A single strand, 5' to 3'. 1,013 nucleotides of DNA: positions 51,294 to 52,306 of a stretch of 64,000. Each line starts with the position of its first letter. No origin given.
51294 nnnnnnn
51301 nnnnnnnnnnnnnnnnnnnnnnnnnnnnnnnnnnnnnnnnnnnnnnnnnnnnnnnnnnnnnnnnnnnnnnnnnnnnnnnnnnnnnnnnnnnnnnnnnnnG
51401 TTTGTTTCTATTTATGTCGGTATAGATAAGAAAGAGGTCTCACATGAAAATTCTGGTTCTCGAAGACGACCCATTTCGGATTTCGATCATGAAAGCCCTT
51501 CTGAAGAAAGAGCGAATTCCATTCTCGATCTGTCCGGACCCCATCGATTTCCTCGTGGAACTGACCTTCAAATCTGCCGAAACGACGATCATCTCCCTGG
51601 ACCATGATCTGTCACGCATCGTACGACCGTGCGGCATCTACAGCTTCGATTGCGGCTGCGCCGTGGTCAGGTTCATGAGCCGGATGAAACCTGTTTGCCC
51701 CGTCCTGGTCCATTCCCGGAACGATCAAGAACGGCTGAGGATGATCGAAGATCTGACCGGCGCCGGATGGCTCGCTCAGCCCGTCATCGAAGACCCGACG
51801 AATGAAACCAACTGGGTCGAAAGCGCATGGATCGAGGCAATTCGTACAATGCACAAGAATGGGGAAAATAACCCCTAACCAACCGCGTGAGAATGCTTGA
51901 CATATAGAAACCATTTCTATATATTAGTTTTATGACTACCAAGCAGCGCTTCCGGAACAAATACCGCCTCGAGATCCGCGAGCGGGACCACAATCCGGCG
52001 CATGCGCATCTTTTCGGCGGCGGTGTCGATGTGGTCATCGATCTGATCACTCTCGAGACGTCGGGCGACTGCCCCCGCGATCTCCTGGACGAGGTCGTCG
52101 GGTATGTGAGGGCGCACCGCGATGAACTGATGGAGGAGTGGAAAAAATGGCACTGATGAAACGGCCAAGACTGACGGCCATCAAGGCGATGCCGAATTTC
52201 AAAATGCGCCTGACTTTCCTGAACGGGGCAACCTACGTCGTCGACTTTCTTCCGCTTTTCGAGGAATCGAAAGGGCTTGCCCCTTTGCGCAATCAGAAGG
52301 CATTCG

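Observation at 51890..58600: DUF4160/DUF2442-HTH module present as one full copy and one copy split into 5' and 3' fragments by about 3 kb of inserted DNA; palindromic leaderless promoter duplicated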

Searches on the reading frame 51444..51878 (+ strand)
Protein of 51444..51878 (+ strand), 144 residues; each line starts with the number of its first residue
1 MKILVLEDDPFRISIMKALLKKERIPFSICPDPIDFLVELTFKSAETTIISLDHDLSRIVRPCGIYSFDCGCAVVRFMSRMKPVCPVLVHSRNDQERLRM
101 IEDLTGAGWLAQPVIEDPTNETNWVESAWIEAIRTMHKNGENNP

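Call 8: search_protein_families(library=pfam, proteins=[window:51444-51878:+], max_evalue=0.01)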
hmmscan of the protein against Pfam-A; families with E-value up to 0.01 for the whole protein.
window:51444-51878:+ (144 aa): 1 family
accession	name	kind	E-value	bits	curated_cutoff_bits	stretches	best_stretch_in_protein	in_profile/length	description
PF20274.4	cREC_REC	-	6.1e-06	27.3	27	1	43-104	29-86/88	Cyclic-phosphate processing Receiver domain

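Call 34: find_encoding_contigs(protein=window:51444-51878:+, flank=9000, max_places=10)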
Protein window:51444-51878:+ (144 aa): 9 contigs read that carry it; 8 places shown.
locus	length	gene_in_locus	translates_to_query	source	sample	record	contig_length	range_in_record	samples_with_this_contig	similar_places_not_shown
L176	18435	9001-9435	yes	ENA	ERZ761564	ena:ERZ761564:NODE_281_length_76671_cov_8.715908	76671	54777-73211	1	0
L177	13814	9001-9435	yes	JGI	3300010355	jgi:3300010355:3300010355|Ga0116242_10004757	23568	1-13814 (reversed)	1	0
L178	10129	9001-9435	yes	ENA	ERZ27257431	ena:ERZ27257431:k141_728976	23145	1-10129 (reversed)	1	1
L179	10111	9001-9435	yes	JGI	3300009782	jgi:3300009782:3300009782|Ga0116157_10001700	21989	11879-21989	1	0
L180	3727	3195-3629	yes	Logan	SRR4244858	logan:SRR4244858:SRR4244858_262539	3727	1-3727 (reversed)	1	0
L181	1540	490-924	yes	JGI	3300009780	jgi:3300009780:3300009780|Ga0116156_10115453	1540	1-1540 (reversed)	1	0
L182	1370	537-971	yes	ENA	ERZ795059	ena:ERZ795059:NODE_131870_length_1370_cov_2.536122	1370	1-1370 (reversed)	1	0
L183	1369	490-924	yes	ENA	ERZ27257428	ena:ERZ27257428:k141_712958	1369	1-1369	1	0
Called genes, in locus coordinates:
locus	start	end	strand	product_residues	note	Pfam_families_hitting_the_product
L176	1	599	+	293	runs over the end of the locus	PF00126:HTH_1, PF03466:LysR_substrate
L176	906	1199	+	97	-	PF16902:FokI_D3 (weak)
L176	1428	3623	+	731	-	PF05496:RuvB_N (faint), PF13191:AAA_16 (weak), PF00004:AAA, PF00910:RNA_helicase (faint), PF13401:AAA_22 (faint), PF13521:AAA_28 (faint), PF00004:AAA, PF07728:AAA_5 (weak)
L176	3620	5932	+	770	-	PF03215:Rad17 (weak), PF12775:AAA_7 (faint), PF01695:IstB_IS21 (faint), PF02367:TsaE (faint), PF00004:AAA, PF13191:AAA_16 (weak), PF00004:AAA, PF07728:AAA_5, +15 more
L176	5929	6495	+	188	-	PF00149:Metallophos (weak), PF12850:Metallophos_2 (weak)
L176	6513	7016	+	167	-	-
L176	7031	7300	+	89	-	-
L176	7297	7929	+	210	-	-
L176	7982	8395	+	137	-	PF20274:cREC_REC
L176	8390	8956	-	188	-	-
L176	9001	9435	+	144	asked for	PF20274:cREC_REC (weak)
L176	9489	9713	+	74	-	PF13711:DUF4160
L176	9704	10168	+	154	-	PF10387:DUF2442, PF13560:HTH_31 (faint)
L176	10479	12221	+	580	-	PF03235:GmrSD_N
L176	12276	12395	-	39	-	-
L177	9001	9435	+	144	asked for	PF20274:cREC_REC (weak)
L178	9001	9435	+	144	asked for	PF20274:cREC_REC (weak)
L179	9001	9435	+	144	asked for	PF20274:cREC_REC (weak)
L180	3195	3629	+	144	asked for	PF20274:cREC_REC (weak)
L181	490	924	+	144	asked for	PF20274:cREC_REC (weak)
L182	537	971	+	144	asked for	PF20274:cREC_REC (weak)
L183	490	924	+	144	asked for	PF20274:cREC_REC (weak)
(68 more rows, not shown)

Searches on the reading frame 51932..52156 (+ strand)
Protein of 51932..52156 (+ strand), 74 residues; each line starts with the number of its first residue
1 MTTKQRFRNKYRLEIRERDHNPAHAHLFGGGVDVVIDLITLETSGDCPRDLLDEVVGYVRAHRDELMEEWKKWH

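Call 8: search_protein_families(library=pfam, proteins=[window:51932-52156:+], max_evalue=0.01)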
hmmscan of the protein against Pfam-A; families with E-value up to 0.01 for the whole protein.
window:51932-52156:+ (74 aa): 1 family
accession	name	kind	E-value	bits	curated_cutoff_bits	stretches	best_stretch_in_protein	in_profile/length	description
PF13711.11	DUF4160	-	2.3e-08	34.6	23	1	17-71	10-65/65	Domain of unknown function (DUF4160)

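Call 37: find_encoding_contigs(protein=window:51932-52156:+, flank=3000, max_places=10)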
Protein window:51932-52156:+ (74 aa): 6 contigs read that carry it; 5 places shown.
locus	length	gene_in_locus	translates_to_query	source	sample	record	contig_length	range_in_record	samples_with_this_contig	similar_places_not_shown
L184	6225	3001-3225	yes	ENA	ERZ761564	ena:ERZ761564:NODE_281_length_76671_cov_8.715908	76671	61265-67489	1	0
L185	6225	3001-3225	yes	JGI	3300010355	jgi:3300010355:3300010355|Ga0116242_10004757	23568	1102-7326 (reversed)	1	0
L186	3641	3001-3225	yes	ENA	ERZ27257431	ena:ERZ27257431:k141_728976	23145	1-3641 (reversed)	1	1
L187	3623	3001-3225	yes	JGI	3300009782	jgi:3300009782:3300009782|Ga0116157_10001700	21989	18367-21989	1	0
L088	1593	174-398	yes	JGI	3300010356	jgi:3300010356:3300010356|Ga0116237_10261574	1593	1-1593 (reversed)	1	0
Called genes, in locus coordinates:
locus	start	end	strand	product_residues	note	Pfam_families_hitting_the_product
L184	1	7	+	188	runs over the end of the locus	PF00149:Metallophos (weak), PF12850:Metallophos_2 (weak)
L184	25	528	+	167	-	-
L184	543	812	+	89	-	-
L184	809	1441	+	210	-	-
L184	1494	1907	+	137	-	PF20274:cREC_REC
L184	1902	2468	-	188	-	-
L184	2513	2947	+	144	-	PF20274:cREC_REC (weak)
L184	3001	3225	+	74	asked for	PF13711:DUF4160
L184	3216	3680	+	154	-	PF10387:DUF2442, PF13560:HTH_31 (faint)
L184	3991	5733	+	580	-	PF03235:GmrSD_N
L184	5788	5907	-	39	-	-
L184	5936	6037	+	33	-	-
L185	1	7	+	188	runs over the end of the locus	PF00149:Metallophos (weak), PF12850:Metallophos_2 (weak)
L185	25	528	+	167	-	-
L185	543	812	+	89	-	-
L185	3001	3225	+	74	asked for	PF13711:DUF4160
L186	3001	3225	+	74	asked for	PF13711:DUF4160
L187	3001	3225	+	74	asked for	PF13711:DUF4160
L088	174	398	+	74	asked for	PF13711:DUF4160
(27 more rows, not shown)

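Call 41: search_protein_families(library=padloc, proteins=[window:51932-52156:+], max_evalue=0.01)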
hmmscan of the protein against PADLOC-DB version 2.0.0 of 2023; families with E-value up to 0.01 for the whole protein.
window:51932-52156:+ (74 aa): 0 families

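Call 42: search_protein_families(library=ncbifam, proteins=[window:51932-52156:+], max_evalue=0.01)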
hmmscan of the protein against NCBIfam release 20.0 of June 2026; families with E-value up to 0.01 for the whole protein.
window:51932-52156:+ (74 aa): 1 family
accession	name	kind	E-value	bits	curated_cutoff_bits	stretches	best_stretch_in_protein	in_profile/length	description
NF048015.1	toxin_DhiT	equivalog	1.8e-07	31.7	100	1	18-72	20-75/84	type II toxin-antitoxin system toxin DhiT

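Call 45: search_solved_structures(query=window:51932-52156:+, max_evalue=1)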
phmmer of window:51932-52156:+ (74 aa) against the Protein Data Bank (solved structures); distinct sequences matched with E-value up to 1: 0.

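Call 54: find_homologous_proteins(query=window:51932-52156:+)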
Query window:51932-52156:+ (74 aa): 95 proteins with E <= 0.001 among 95 candidates.
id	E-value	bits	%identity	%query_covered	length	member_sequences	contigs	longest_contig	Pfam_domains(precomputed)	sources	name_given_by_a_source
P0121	5.3e-45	168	100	100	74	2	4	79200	PF13711.12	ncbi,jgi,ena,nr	ncbi:MAG TPA: DUF4160 domain-containing protein [Candidatus Ozemobacteraceae bacterium]|nr:DUF4160 d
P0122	3.8e-35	137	80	100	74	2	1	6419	PF13711.12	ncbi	-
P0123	3.2e-33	131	74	100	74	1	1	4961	PF13711.12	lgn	-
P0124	5.1e-32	127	73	100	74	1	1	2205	PF13711.12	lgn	-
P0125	6.4e-32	126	77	100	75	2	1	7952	PF13711.12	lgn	-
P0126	1.2e-31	125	74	100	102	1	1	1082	PF13711.12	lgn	-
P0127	3.0e-30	121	70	100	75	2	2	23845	PF13711.12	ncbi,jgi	-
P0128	3.3e-30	121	72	100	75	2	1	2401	PF13711.12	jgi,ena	-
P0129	9.0e-30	120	75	100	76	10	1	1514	PF13711.12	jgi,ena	-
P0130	2.1e-29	118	74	100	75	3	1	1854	PF13711.12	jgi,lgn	-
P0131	2.5e-29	118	70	100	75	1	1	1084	PF13711.12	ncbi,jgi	jgi:Domain of unknown function (DUF4160)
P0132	4.2e-29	117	76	100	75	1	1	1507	PF13711.12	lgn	-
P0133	7.6e-29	117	72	100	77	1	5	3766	PF13711.12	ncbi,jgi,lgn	ncbi:MAG: DUF4160 domain-containing protein [Methylococcaceae bacterium]|jgi:hypothetical protein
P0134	1.2e-28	116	72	100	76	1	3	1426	PF13711.12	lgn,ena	-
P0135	2.1e-28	115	74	100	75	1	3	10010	PF13711.12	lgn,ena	-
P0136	2.7e-28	115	66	100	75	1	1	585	PF13711.12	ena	-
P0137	3.1e-28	115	71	100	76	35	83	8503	PF13711.12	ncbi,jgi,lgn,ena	jgi:hypothetical protein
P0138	6.1e-28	114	69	100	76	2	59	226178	PF13711.12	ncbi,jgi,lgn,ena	jgi:hypothetical protein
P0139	9.1e-28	113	68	99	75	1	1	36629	PF13711.12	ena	-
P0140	1.1e-27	113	72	100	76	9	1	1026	PF13711.12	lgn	-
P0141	1.1e-27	113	71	100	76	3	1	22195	PF13711.12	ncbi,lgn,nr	ncbi:MAG: DUF4160 domain-containing protein [Sulfuritalea sp.]|nr:DUF4160 domain-containing protein 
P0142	1.3e-27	113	72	100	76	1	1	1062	PF13711.12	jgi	jgi:hypothetical protein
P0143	1.3e-27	113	68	100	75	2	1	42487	PF13711.12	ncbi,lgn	-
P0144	1.7e-27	112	70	100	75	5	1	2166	PF13711.12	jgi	-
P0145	2.2e-27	112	69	100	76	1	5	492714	PF13711.12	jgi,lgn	jgi:hypothetical protein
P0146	2.4e-27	112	71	100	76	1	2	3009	PF13711.12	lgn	-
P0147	2.5e-27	112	72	100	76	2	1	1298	PF13711.12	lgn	-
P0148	3.5e-27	111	71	100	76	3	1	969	PF13711.12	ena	-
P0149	3.7e-27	111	73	100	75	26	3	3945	PF13711.12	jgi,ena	jgi:hypothetical protein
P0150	4.6e-27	111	71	100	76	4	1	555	PF13711.12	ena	-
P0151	5.2e-27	111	68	100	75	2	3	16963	PF13711.12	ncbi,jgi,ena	-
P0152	5.4e-27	111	71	100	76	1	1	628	PF13711.12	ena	-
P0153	7.8e-27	110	69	100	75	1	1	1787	PF13711.12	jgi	-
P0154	9.2e-27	110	70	100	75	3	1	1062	PF13711.12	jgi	-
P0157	3.9e-26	108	68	100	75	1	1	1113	PF13711.12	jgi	jgi:hypothetical protein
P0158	4.0e-26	108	66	100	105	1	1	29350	PF13711.12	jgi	-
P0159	5.1e-26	108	64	100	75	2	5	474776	PF13711.12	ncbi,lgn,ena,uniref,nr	ncbi:DUF4160 domain-containing protein [Comamonas sp. NoAH]|uniref:DUF4160 domain-containing protein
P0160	8.3e-26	107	66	100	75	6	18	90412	PF13711.12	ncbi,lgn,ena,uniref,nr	ncbi:DUF4160 domain-containing protein [uncultured Thiodictyon sp.]|uniref:DUF4160 domain-containing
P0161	1.5e-25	106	66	100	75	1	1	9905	PF13711.12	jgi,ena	-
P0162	1.7e-25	106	68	100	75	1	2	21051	PF13711.12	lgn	-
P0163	1.9e-25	106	65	100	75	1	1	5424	PF13711.12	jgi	-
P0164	2.8e-25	105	69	100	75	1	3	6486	PF13711.12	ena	-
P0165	3.4e-25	105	61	100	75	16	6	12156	PF13711.12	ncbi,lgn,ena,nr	ncbi:MAG: DUF4160 domain-containing protein [Desulfobacteraceae bacterium]|nr:DUF4160 domain-contain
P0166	4.9e-25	104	62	100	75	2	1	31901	PF13711.12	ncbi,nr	ncbi:MAG: DUF4160 domain-containing protein [Betaproteobacteria bacterium]|nr:DUF4160 domain-contain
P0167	6.7e-25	104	61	100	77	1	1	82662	PF13711.12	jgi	jgi:hypothetical protein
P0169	1.1e-24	103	61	100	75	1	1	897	PF13711.12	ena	-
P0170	1.1e-24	103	68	100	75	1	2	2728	PF13711.12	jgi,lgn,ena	-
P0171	1.2e-24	103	65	100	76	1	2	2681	PF13711.12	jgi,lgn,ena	-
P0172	1.4e-24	103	64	100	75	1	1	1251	PF13711.12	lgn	-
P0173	1.4e-24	103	68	100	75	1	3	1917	PF13711.12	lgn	-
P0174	1.7e-24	103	69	100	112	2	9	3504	PF13711.12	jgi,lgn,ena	-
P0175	1.8e-24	103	65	100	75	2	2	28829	PF13711.12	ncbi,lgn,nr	ncbi:MAG: DUF4160 domain-containing protein [Polaromonas sp.]|nr:MAG: DUF4160 domain-containing prot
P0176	2.0e-24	103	68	100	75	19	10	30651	PF13711.12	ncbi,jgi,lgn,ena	ncbi:MAG: DUF4160 domain-containing protein [Methylococcales bacterium]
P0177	2.2e-24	102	64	100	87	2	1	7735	PF13711.12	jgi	jgi:hypothetical protein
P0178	2.8e-24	102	62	100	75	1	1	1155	PF13711.12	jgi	jgi:hypothetical protein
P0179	2.9e-24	102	65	100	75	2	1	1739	PF13711.12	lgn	-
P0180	4.4e-24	101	67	100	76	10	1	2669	PF13711.12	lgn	-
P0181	4.4e-24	101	64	100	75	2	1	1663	PF13711.12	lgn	-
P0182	8.9e-24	100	64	100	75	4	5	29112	PF13711.12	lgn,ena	-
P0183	1.4e-23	100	61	100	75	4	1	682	PF13711.12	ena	-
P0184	1.5e-23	100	69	100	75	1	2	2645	PF13711.12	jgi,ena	-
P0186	4.0e-23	98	61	100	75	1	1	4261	PF13711.12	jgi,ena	-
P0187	5.1e-23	98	64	100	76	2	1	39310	PF13711.12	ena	-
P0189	6.4e-23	98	64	100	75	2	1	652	PF13711.12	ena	-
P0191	1.4e-22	97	62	100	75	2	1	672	PF13711.12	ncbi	-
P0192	2.6e-22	96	61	100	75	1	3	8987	PF13711.12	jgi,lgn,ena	-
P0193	4.9e-22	95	60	100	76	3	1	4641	PF13711.12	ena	-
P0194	5.1e-22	95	59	100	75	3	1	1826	PF13711.12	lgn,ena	-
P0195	7.2e-22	94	59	100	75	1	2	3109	PF13711.12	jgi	jgi:hypothetical protein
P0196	1.0e-21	94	59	100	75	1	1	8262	PF13711.12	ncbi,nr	ncbi:MAG: DUF4160 domain-containing protein [Steroidobacteraceae bacterium]|nr:DUF4160 domain-contai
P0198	2.2e-21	93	62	100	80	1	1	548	PF13711.12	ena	-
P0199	3.9e-21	92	66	100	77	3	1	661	PF13711.12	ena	-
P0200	5.2e-21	92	57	100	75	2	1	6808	PF13711.12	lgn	-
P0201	1.8e-20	90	60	97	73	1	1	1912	PF13711.12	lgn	-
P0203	3.7e-20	89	57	100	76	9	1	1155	PF13711.12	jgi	jgi:Domain of unknown function (DUF4160)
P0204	2.4e-19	86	55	100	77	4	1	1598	PF13711.12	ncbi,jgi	jgi:hypothetical protein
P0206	9.2e-19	85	55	100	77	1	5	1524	PF13711.12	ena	-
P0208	6.6e-18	82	66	91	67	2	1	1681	PF13711.12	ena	-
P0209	2.1e-17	80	51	100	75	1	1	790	PF13711.12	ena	-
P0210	3.0e-17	80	53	100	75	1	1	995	PF13711.12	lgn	-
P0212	4.6e-15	73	52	95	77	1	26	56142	PF13711.12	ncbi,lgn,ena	-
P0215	5.2e-12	63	58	76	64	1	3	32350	PF13711.12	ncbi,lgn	-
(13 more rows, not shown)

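Call 61: predict_structure(alignment_id=A2)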
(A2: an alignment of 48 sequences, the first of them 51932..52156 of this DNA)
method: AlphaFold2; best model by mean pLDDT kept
length: 74 residues; sequences in the alignment: 48
mean_pLDDT: 96.2   pTM: 0.85
mean pLDDT of the five models: 96.2, 94.7, 94.5, 94.4, 93.1
residues with pLDDT >= 90: 69; 70-90: 5; 50-70: 0; < 50: 0
segments of 3 or more residues with pLDDT < 50: none
pLDDT, mean of each block of 10 residues (from residue 1): 94 95 96 97 97 98 97 91
secondary structure, 60 per line:
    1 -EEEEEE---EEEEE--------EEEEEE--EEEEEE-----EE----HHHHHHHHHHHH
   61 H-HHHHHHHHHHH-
elements in order: E2-7 E11-15 E24-29 E32-37 H49-61 H63-73
